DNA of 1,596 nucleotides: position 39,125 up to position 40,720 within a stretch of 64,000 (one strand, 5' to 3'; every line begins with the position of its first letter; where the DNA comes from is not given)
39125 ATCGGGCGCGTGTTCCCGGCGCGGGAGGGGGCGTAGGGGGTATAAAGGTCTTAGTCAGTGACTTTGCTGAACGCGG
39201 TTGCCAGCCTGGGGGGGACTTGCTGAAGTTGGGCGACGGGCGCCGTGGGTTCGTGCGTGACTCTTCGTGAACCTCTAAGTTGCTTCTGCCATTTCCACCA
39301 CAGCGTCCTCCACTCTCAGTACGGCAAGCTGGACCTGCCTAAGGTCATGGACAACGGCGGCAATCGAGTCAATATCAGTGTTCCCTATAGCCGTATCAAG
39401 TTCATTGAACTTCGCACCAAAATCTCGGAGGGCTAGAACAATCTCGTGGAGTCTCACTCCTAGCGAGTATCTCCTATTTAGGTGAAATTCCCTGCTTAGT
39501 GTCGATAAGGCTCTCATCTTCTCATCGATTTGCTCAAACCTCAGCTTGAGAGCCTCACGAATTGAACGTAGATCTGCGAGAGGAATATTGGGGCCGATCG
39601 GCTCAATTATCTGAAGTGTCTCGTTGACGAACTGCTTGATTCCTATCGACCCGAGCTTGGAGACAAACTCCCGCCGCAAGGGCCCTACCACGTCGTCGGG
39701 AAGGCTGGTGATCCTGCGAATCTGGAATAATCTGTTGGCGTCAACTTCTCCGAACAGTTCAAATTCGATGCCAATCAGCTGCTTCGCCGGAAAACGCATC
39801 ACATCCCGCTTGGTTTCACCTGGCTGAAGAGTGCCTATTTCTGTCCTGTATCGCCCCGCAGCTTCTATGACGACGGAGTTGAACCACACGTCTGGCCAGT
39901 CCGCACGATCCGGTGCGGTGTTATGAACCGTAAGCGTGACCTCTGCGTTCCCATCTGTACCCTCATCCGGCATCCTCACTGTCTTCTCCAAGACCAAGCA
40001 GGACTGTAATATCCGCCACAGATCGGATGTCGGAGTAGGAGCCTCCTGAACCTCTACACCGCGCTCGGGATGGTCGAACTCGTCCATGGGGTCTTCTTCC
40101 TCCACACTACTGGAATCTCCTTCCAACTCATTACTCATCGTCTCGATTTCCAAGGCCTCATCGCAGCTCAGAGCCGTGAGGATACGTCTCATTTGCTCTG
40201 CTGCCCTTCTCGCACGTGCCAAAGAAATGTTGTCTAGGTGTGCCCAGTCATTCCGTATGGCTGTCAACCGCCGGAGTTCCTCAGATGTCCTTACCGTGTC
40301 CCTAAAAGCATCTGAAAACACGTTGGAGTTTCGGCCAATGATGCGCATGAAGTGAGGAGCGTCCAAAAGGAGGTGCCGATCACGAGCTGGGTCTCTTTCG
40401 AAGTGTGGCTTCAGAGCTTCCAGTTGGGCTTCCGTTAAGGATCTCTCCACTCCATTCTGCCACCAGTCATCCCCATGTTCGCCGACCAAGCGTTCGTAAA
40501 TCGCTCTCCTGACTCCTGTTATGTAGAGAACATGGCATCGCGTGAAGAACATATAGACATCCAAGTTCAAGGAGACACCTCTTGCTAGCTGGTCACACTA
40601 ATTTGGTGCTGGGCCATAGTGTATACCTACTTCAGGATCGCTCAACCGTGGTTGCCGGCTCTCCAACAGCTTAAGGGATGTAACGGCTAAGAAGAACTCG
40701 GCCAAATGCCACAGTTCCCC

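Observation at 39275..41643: Two adjacent HEPN-type genes in a lower-GC island: Swt1-like HEPN fusion plus AbiJ-like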

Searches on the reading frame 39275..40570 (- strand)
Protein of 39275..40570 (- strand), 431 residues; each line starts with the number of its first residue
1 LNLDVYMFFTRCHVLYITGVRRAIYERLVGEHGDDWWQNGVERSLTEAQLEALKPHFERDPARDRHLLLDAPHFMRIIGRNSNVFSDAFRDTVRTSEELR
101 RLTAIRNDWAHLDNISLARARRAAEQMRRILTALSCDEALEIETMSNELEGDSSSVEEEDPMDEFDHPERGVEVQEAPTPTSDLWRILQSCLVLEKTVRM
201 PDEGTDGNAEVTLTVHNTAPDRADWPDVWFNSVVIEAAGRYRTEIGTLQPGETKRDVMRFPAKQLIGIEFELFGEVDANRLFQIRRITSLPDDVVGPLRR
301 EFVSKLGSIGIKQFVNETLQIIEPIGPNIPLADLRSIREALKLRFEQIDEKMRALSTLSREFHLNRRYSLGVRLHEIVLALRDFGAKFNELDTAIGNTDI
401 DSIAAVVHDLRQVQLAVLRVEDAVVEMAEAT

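Call 3: search_protein_families(library=pfam, proteins=[window:39275-40570:-], max_evalue=0.1)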
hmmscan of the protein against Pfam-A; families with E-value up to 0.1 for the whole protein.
window:39275-40570:- (431 aa): 1 family
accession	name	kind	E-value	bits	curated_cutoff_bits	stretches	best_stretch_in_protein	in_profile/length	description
PF18731.6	HEPN_Swt1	-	2.1e-09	38.1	27.5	1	18-135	8-115/115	Swt1-like HEPN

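Call 4: search_protein_families(library=padloc, proteins=[window:39275-40570:-], max_evalue=0.1)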
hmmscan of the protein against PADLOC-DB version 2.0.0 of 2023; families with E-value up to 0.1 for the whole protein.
window:39275-40570:- (431 aa): 2 families
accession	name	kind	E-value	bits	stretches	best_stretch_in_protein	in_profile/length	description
PDLC04592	PDC-M34B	-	5.3e-06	24.2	1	19-119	71-175/192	-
PDLC04591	PDC-M34B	-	0.024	12.5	1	20-128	65-178/185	-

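Call 5: search_protein_families(library=ncbifam, proteins=[window:39275-40570:-], max_evalue=0.1)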
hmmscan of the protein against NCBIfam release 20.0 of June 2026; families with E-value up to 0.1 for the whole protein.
window:39275-40570:- (431 aa): 0 families

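Call 6: find_homologous_proteins(query=window:39275-40570:-)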
Query window:39275-40570:- (431 aa): 26 proteins with E <= 0.001 among 8000 candidates.
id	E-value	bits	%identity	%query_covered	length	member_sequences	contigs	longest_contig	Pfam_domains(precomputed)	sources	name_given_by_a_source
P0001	1.3e-284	961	100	100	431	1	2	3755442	PF18731.7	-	-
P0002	8.0e-245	830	87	99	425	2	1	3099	PF18731.7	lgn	-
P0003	1.4e-242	823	87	99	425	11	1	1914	PF18731.7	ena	-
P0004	1.6e-235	800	82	99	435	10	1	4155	PF18731.7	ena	-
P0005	6.4e-223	758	78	100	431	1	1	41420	PF18731.7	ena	-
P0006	2.6e-218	743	78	98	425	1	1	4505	PF18731.7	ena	-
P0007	3.7e-216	736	77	100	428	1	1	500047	PF18731.7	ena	-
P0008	7.2e-215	732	77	98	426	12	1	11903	PF18731.7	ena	-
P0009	6.8e-144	498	55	99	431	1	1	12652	PF18731.7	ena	-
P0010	1.6e-142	493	81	62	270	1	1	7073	PF18731.7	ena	-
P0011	2.4e-139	483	51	99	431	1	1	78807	PF18731.7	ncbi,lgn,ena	-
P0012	6.0e-132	459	50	100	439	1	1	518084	PF18731.7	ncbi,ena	-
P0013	9.6e-125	435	50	99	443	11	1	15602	PF18731.7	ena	-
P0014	4.4e-124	433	50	99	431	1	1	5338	PF18731.7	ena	-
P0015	1.2e-122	428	49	99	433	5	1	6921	PF18731.7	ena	-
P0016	1.2e-121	425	48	99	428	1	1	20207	PF18731.7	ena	-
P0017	3.9e-119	416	48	98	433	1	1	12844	PF18731.7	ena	-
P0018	9.7e-113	395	47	99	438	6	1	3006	PF18731.7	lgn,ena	-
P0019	9.0e-111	389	45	99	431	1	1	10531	PF18731.7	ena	-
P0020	2.2e-108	381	45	98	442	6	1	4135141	PF18731.7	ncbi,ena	-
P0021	3.7e-104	367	44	100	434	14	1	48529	PF18731.7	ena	-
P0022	1.5e-99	352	43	95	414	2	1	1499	PF18731.7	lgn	-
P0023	1.8e-99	352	43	98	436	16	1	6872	PF18731.7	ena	-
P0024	7.4e-98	346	42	92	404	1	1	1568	PF18731.7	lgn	-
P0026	5.1e-63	232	50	51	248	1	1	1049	PF18731.7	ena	-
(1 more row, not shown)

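Call 9: find_related_loci(query=A1, collection=genome_contigs, flank=8000)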
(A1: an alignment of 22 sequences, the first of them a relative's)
Query A1 (431 aa) in genome_contigs; peptide patterns used: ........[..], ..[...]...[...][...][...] (x = any residue, [..] = any of these).
166 stretches matched a pattern; 12 encode a relative of the query (tblastn E <= 1e-3); 12 distinct loci.
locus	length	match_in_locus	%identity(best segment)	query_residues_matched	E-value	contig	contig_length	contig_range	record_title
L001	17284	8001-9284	51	1-428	7e-147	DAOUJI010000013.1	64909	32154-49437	MAG TPA_asm: Dehalococcoidia bacterium isolate S32_258 k113_3005918, whole genome shotgun sequence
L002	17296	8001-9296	46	1-424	1e-120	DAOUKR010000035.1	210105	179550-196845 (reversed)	MAG TPA_asm: Dehalococcoidia bacterium isolate S7_355 k113_1154334, whole genome shotgun sequence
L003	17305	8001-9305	44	1-424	8e-117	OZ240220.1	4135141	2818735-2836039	MAG: Dehalococcoidia bacterium isolate 5401f4a5-0ad6-4284-832a-6e7f5ecae1d1 genome assembly, chromosome: 1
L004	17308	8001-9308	45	1-428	2e-115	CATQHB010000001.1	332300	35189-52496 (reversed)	MAG: uncultured Dehalococcoidia bacterium isolate 5e02e7df-9ff6-4248-8782-bae42c8afb25 genome assembly, contig: contig_1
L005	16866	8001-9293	44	4-430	2e-111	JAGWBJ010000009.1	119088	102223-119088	MAG: Dehalococcoidia bacterium isolate 277c_30 scaffold_222, whole genome shotgun sequence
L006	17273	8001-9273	45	1-423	5e-102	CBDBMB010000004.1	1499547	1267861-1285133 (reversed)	MAG: Dehalococcoidia bacterium isolate f924c066-0816-4e29-94a4-99ec22a44702 genome assembly, contig: contig_4, whole gen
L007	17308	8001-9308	36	4-424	2e-76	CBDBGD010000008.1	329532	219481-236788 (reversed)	MAG: Dehalococcoidia bacterium isolate 071da621-6304-4d5e-9b44-e96b0957c40d genome assembly, contig: contig_8, whole gen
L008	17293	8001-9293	35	4-427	3e-71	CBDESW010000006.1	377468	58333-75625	MAG: Dehalococcoidia bacterium isolate 15034885-6cce-4004-a438-bd7f6032d031 genome assembly, contig: contig_6, whole gen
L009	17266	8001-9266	34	1-421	1e-69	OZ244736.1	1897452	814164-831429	MAG: Dehalococcoidia bacterium isolate 0c2fdd25-49b8-4d48-8c84-d33287bfe51c genome assembly, chromosome: 1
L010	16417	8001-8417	76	292-430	3e-64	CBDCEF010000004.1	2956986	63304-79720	MAG: Dehalococcoidia bacterium isolate c259e03a-9b86-4cdb-a37a-9c02718a3515 genome assembly, contig: contig_4, whole gen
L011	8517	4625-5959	29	1-421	6e-59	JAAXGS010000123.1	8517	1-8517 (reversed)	MAG: Dehalococcoidia bacterium isolate Plut_88869 filtered_Plut_88869_genomic_contig_139172, whole genome shotgun sequen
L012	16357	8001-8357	42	4-119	6e-23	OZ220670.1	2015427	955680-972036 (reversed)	MAG: Dehalococcoidia bacterium isolate 3214a3e4-8eac-45e1-a090-ccf36b200536 genome assembly, chromosome: 1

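Call 10: find_related_loci(query=A1, collection=metagenome_contigs, flank=8000)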
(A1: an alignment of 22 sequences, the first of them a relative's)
Query A1 (431 aa) in metagenome_contigs; peptide patterns used: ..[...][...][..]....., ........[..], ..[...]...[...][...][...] (x = any residue, [..] = any of these).
244 stretches matched a pattern, but none encodes a relative of the query by tblastn (E <= 1e-3).

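Call 12: find_encoding_contigs(protein=P0005, flank=8000, max_places=3)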
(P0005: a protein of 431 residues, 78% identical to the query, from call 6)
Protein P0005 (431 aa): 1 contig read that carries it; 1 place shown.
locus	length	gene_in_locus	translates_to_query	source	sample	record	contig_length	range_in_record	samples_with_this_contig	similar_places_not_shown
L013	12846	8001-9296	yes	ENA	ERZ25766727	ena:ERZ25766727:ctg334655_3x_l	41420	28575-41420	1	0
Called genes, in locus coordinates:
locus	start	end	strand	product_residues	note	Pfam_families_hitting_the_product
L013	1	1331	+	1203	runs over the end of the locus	PF01381:HTH_3, PF13560:HTH_31 (weak), PF00176:SNF2-rel_dom, PF00270:DEAD (weak), PF04851:ResIII, PF00271:Helicase_C, PF13020:NOV_C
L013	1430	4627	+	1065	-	PF06634:DUF1156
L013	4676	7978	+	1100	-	-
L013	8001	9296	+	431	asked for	PF18731:HEPN_Swt1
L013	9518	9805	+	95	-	-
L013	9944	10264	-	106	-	-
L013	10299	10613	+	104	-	-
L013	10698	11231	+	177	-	-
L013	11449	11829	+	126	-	-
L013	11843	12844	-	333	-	?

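Call 13: find_encoding_contigs(protein=P0007, flank=8000, max_places=3)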
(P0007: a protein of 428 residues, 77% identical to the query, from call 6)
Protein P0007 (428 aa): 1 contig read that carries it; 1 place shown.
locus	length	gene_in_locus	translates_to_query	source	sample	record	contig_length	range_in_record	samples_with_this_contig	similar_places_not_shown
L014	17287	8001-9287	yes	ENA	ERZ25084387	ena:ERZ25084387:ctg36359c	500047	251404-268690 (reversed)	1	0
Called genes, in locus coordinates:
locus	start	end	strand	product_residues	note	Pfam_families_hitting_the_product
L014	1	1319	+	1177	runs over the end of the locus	PF01381:HTH_3 (weak), PF00176:SNF2-rel_dom, PF00270:DEAD, PF04851:ResIII, PF00271:Helicase_C, PF13020:NOV_C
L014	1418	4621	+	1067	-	PF06634:DUF1156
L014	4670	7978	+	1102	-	-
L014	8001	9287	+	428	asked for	PF18731:HEPN_Swt1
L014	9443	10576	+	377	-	-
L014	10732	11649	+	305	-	PF01844:HNH, PF14279:HNH_5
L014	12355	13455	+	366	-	PF13701:DDE_Tnp_1_4, PF01609:DDE_Tnp_1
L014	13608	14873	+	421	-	-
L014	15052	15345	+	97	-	-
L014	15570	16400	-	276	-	-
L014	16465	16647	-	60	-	-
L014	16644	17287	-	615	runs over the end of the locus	PF00999:Na_H_Exchanger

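Call 21: find_encoding_contigs(protein=P0009, flank=6000, max_places=2)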
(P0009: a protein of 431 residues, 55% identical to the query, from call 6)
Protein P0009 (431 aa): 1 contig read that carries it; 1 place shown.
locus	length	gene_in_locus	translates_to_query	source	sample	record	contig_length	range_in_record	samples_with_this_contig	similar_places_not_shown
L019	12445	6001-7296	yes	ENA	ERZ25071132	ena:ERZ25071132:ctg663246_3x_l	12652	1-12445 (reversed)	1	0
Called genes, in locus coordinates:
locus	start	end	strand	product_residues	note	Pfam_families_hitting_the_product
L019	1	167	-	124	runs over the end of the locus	?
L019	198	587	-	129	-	PF00528:BPD_transp_1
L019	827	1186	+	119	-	-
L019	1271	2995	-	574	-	PF00496:SBP_bac_5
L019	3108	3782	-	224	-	PF03328:HpcH_HpaI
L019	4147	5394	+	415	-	PF02515:CoA_transf_3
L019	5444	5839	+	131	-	-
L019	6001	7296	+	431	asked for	PF18731:HEPN_Swt1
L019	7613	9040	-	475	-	PF00909:Ammonium_transp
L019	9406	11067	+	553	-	PF00916:Sulfate_transp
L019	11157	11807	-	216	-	PF05719:GPP34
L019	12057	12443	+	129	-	?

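Call 22: find_encoding_contigs(protein=P0011, flank=6000, max_places=2)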
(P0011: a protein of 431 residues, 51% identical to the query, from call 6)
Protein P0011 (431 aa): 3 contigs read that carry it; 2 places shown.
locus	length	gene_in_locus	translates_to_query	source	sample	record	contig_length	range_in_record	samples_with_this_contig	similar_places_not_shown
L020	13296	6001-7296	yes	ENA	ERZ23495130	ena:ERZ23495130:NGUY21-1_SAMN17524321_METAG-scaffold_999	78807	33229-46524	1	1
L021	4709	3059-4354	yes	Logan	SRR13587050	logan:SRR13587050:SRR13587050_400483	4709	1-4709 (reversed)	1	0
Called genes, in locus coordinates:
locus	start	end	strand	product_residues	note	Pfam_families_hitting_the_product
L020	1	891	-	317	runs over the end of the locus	PF19300:BPD_transp_1_N, PF00528:BPD_transp_1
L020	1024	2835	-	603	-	PF00496:SBP_bac_5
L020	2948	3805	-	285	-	PF03328:HpcH_HpaI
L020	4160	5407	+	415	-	PF02515:CoA_transf_3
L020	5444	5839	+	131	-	-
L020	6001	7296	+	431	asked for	PF18731:HEPN_Swt1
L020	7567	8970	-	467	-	PF00909:Ammonium_transp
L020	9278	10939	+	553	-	PF00916:Sulfate_transp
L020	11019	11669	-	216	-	PF05719:GPP34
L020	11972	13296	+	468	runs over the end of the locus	PF08811:DUF1800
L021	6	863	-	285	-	PF03328:HpcH_HpaI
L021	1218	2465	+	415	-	PF02515:CoA_transf_3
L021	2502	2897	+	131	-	-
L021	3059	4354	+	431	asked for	PF18731:HEPN_Swt1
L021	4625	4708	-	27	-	?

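Call 23: find_encoding_contigs(protein=P0012, flank=6000, max_places=2)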
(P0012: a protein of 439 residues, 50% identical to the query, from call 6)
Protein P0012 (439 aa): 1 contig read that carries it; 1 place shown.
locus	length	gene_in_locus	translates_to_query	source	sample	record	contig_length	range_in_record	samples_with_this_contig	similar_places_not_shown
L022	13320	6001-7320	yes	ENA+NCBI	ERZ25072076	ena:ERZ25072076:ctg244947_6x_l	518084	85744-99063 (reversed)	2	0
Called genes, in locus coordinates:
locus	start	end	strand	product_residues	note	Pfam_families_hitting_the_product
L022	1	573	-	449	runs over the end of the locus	PF00574:CLP_protease, PF25145:NfeD1b_N, PF24961:NfeD_membrane, PF01957:NfeD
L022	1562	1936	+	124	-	PF22751:DUF488-N3a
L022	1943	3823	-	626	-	PF19291:TREH_N, PF00723:Glyco_hydro_15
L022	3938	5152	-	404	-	PF07690:MFS_1, PF12832:MFS_1_like (faint), PF07690:MFS_1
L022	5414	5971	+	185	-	PF03358:FMN_red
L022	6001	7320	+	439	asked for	PF18731:HEPN_Swt1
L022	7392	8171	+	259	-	PF00285:Citrate_synt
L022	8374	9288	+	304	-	-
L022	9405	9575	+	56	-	-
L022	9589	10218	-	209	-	PF00665:rve, PF13683:rve_3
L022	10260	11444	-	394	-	PF13011:LZ_Tnp_IS481, PF13384:HTH_23 (faint), PF13518:HTH_28, PF13565:HTH_32, PF00665:rve, PF13683:rve_3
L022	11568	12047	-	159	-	-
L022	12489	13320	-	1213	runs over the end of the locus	PF00664:ABC_membrane, PF00005:ABC_tran, PF13191:AAA_16 (faint), PF13401:AAA_22 (faint), PF09818:ABC_ATPase (faint), PF00664:ABC_membrane, PF02463:SMC_N (weak), PF00005:ABC_tran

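Call 24: find_encoding_contigs(protein=P0020, flank=6000, max_places=2)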
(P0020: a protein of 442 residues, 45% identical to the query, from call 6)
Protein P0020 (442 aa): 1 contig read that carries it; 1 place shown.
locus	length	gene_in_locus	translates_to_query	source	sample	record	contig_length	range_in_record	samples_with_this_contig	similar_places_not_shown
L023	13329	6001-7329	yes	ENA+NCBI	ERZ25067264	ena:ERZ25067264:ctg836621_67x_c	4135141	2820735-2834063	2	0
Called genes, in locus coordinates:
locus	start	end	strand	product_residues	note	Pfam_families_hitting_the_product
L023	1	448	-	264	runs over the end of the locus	PF00561:Abhydrolase_1, PF12146:Hydrolase_4, PF12697:Abhydrolase_6, PF00561:Abhydrolase_1 (weak)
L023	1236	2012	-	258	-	PF00378:ECH_1, PF16113:ECH_2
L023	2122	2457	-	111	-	PF11969:DcpS_C (weak), PF01230:HIT (weak)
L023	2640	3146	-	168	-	PF01243:PNPOx_N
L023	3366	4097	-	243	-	PF05685:Uma2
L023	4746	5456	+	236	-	-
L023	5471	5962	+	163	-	PF00994:MoCF_biosynth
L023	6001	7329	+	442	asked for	PF18731:HEPN_Swt1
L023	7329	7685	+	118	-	-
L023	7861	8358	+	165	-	-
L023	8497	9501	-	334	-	PF13449:Phytase-like (faint), PF25021:TEN_NHL (faint), PF24684:Vgb_lyase, PF17170:DUF5128 (faint), PF08450:SGL (weak), PF01436:NHL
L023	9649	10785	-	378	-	PF07394:DUF1501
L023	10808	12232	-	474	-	PF08811:DUF1800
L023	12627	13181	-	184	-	PF02627:CMD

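Call 25: find_encoding_contigs(protein=P0021, flank=6000, max_places=2)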
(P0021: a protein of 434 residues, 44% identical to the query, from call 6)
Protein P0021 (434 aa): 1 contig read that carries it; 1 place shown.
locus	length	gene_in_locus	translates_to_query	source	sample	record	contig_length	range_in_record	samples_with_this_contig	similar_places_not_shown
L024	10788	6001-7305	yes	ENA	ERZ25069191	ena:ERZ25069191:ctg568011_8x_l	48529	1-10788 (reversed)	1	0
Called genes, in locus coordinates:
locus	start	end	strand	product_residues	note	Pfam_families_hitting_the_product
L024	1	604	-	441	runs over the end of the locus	PF13701:DDE_Tnp_1_4, PF01609:DDE_Tnp_1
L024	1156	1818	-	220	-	PF13358:DDE_3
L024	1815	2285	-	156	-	PF13384:HTH_23, PF13518:HTH_28, PF13551:HTH_29, PF13565:HTH_32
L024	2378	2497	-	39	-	-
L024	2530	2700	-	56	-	-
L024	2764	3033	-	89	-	-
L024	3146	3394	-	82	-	-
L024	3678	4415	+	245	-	-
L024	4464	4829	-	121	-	-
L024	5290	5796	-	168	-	-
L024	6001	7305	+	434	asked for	PF18731:HEPN_Swt1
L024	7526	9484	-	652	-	PF13175:AAA_15, PF13476:AAA_23 (faint), PF13175:AAA_15, PF13304:AAA_21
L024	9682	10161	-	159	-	-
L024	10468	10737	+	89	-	-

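Call 29: search_solved_structures(query=A1, max_evalue=1)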
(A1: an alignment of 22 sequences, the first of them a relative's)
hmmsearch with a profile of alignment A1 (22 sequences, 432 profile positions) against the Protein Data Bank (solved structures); distinct sequences matched with E-value up to 1: 5.
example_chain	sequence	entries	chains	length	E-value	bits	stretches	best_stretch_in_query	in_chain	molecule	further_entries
7r59_A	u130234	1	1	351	0.88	11.7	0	321-402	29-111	Poly [ADP-ribose] polymerase 2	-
4zzx_A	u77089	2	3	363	0.89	11.7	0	321-402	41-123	POLY [ADP-RIBOSE] POLYMERASE 2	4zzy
8hkn_B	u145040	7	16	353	0.93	11.6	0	321-401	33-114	Poly [ADP-ribose] polymerase 2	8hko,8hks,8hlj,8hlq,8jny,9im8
8he8_A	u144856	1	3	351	0.94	11.6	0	321-401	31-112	Poly [ADP-ribose] polymerase 2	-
3kcz_A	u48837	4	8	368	0.94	11.6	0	321-402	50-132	Poly [ADP-ribose] polymerase 2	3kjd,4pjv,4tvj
